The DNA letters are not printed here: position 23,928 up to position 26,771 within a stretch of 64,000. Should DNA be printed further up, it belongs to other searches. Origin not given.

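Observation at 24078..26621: PUL regulators of an unusual type: exported LamG/Kelch sensor, one TM helix, cytoplasmic SARP-like wHTH-BTAD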

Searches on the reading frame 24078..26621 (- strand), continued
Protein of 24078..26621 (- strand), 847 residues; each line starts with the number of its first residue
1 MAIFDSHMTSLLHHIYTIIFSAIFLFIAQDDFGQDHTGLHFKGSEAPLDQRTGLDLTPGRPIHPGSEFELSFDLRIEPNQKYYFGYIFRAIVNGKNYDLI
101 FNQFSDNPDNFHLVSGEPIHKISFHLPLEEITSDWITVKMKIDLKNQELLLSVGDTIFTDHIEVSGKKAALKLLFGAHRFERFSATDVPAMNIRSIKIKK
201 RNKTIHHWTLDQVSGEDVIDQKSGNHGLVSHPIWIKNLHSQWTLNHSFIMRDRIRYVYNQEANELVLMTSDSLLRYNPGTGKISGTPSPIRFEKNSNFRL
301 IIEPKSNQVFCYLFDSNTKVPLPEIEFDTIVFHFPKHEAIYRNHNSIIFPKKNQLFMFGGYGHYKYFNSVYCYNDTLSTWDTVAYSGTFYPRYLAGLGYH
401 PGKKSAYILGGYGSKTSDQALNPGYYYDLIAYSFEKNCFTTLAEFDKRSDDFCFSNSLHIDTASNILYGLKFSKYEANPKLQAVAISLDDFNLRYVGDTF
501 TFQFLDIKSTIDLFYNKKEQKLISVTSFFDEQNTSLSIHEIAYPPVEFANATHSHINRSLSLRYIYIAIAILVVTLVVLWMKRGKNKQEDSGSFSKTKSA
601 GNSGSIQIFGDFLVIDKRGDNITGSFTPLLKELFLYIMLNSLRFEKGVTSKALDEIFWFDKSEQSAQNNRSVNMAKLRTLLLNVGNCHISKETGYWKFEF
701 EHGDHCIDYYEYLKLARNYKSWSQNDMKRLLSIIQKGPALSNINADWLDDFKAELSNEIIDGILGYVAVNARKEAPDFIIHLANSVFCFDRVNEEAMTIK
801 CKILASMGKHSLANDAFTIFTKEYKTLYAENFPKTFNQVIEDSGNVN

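Call 40: predict_structure(alignment_id=A2)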
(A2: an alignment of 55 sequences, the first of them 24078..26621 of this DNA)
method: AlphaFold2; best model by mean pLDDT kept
length: 847 residues; sequences in the alignment: 55
mean_pLDDT: 88.6   pTM: 0.64
mean pLDDT of the five models: 88.6, 88.6, 87.7, 87.7, 86.4
residues with pLDDT >= 90: 600; 70-90: 171; 50-70: 42; < 50: 34
segments of 3 or more residues with pLDDT < 50: 1-4, 552-559, 583-600, 845-847
pLDDT, mean of each block of 10 residues (from residue 1): 57 79 70 77 90 94 96 93 92 95 84 86 90 94 96 93 89 96 93 97 95 93 93 95 95 93 93 91 87 81 93 90 66 67 92 93 87 95 95 94 95 87 90 97 82 91 96 91 96 95 92 94 97 96 91 49 73 78 40 36 84 95 96 98 95 96 95 97 94 94 86 89 92 94 94 95 93 92 95 96 94 95 96 95 58
secondary structure, 60 per line:
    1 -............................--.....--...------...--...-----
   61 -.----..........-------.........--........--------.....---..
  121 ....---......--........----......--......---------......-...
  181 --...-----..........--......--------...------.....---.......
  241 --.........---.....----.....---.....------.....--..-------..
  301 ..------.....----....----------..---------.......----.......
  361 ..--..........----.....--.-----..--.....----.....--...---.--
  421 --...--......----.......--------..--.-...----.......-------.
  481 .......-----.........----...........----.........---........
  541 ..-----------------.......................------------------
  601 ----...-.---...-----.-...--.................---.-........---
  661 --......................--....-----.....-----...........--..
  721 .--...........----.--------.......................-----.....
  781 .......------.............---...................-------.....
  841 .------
elements in order (helices of 4 or more, strands of 3 or more residues): H2-29 H32-36 E39-41 E53-55 E67-76 E84-92 E95-102 E111-115 E119-124 H128-133 E136-143 E148-153 E156-161 E171-176 E178-180 E183-185 E191-200 E203-208 E217-219 E226-230 H235-240 E243-251 E255-259 E264-268 E272-276 E283-287 E299-302 E309-313 E318-321 E343-349 E354-362 E365-374 E379-383 E396-400 E405-409 E412-414 E423-425 E428-433 E438-444 E459-461 E466-472 E480-487 E493-501 E509-516 E521-529 E533-542 H560-582 E605-607 E613-615 H628-644 H650-657 H663-684 E687-690 E696-700 H708-716 H724-734 H748-770 H776-787 H794-806 H810-828 H836-841

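Call 43: fold_search(model_id=the predicted structure, library=pdb)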
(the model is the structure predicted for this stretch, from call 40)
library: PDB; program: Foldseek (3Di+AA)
matches with E <= 10: 1608; with E <= 0.001: 449
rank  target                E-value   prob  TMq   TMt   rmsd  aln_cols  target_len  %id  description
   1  5gqt                  9.9e-13  1.00  0.25  0.41  19.8       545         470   10  Crystal structure of a specifier Protein from Arabidopsis thaliana (released 2017-06-21)
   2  9mez_J                5.5e-11  1.00  0.24  0.58   8.3       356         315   11  Crystal structure of MRAS(GDP) bound to LZTR1(Kelch domain) (released 2025-09-10)
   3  5a10                  1.1e-10  1.00  0.26  0.57   7.5       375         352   11  The crystal structure of Ta-TFP, a thiocyanate-forming protein involved in glucosinolate breakdown (space group C2) (released 2015-08-26)
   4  9mey_B                1.1e-10  1.00  0.22  0.51  10.2       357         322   13  Crystal structure of RIT1(GDP) bound to LZTR1(Kelch domain) (released 2025-09-10)
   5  5f72_C                1.4e-10  1.00  0.21  0.56  10.8       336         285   11  De novo design and crystallographic validation of antibodies targeting a pre-selected epitope (released 2016-12-14)
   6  9mf0_J                1.5e-10  1.00  0.23  0.55   9.9       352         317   11  Crystal structure of KRAS(GDP) bound to LZTR1(Kelch domain) (released 2025-09-10)
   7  9mf0_F                2.3e-10  1.00  0.23  0.55  10.0       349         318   11  Crystal structure of KRAS(GDP) bound to LZTR1(Kelch domain) (released 2025-09-10)
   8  9d8p_A                2.6e-10  1.00  0.24  0.50   8.5       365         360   14  Focused map of Cryo-EM structure of Ubiquitin C-degron bound to KLHDC10-EloB/C (released 2024-11-20)
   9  9mf0_D                2.7e-10  1.00  0.22  0.53   9.1       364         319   11  Crystal structure of KRAS(GDP) bound to LZTR1(Kelch domain) (released 2025-09-10)
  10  8pjw_A                2.9e-10  1.00  0.22  0.59   9.0       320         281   11  Crystal structure of the computationally designed SAKe6FE protein (released 2024-07-10)
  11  7pvp                  3.4e-10  1.00  0.22  0.58   9.7       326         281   12  Crystal structure of the SAKe6BC designer protein (released 2023-01-18)
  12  3wn7_A                3.7e-10  1.00  0.20  0.55   9.9       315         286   12  Crystal Structure of Keap1 in Complex with the N-terminal region of the Nrf2 transcription factor (released 2013-12-25)
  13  8pjr                  3.7e-10  1.00  0.21  0.57   9.5       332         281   14  Crystal structure of the SAKe6AC-LB protein (released 2024-07-10)
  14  5yy8                  3.9e-10  1.00  0.23  0.63   6.9       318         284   12  Crystal structure of the Kelch domain of human NS1-BP (released 2018-03-14)
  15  9o04_C                4.3e-10  1.00  0.24  0.47   8.5       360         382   13  CryoEM structure of the FBXO42-CCDC6-PP2Ac degradasome (released 2026-01-21)
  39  3ott_B                1.8e-09  1.00  0.09  0.10  29.4       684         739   10  Crystal Structure of the extracellular domain of the putative one component system BT4673 from B. thetaiotaomicron (released 2011-08-10)
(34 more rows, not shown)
